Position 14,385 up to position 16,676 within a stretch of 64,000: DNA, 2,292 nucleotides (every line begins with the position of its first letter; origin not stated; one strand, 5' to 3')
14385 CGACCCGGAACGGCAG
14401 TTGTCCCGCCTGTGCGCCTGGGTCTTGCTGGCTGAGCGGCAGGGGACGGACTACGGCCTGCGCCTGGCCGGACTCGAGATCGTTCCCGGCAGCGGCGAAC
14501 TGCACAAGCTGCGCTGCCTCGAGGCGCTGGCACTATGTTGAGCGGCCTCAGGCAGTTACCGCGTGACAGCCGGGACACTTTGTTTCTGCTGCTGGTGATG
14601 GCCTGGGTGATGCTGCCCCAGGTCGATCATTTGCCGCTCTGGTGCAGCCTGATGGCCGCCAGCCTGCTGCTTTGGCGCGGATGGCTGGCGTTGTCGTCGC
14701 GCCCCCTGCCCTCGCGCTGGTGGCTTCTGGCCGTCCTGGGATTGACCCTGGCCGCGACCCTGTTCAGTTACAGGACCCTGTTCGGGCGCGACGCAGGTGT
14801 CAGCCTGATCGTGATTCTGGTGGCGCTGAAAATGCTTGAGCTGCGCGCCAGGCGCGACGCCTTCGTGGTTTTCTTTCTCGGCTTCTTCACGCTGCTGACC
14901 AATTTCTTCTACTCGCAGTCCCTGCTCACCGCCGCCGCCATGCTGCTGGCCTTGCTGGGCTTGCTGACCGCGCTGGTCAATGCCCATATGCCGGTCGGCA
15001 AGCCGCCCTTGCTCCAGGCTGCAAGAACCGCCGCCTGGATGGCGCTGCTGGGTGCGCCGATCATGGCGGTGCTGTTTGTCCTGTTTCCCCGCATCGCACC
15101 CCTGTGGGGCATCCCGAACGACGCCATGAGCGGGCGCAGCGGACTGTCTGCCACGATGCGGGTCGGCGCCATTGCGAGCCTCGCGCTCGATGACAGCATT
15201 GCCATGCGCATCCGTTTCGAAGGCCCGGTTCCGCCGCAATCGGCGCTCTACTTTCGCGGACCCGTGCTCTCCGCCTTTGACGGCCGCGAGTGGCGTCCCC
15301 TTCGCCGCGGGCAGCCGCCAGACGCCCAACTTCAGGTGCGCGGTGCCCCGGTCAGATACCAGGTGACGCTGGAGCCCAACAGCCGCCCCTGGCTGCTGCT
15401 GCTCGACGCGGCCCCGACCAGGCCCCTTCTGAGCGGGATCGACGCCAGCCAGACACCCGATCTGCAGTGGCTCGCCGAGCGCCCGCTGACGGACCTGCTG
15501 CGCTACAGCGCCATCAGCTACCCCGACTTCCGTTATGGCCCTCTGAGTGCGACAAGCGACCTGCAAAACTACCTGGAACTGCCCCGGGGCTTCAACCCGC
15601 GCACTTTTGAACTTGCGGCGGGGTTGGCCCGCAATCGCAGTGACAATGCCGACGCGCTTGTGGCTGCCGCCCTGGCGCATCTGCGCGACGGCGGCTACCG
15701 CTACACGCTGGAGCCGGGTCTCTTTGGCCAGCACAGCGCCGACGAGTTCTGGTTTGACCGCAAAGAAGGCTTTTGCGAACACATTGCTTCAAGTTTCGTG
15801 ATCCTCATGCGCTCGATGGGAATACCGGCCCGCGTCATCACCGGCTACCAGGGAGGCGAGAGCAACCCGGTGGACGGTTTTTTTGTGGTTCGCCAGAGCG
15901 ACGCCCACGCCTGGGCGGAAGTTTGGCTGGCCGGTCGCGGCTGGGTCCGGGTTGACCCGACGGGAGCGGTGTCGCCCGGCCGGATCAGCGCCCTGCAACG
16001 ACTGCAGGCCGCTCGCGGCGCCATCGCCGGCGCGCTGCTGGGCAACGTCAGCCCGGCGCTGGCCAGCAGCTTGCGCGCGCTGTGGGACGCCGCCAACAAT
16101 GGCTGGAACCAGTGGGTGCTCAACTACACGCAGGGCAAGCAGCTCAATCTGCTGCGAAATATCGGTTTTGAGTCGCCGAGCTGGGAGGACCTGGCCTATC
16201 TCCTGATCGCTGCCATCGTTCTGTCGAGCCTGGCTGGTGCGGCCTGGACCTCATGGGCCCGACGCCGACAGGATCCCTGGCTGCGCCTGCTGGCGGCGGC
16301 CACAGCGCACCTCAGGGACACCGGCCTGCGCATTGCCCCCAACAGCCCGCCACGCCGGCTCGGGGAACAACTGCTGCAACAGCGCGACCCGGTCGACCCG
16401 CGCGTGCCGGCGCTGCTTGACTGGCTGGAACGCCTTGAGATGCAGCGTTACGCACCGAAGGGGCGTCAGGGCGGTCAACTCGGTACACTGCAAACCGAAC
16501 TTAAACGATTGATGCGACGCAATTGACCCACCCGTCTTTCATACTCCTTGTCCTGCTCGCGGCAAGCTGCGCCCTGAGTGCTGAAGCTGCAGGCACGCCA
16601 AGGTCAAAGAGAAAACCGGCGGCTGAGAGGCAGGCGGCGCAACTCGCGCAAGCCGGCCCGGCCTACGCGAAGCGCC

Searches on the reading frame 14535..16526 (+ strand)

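Call 66: search_protein_families(library=pfam, proteins=[window:14535-16526:+], max_evalue=0.00001)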
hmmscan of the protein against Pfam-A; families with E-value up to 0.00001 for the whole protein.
window:14535-16526:+ (663 aa): 2 families
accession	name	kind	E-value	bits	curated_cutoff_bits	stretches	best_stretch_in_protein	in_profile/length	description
PF11992.13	TgpA_N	-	2.7e-70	237.5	30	1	18-332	2-330/333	TgpA N-terminal domain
PF01841.26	Transglut_core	-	1.2e-24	87.1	23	1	361-475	4-108/108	Transglutaminase-like superfamily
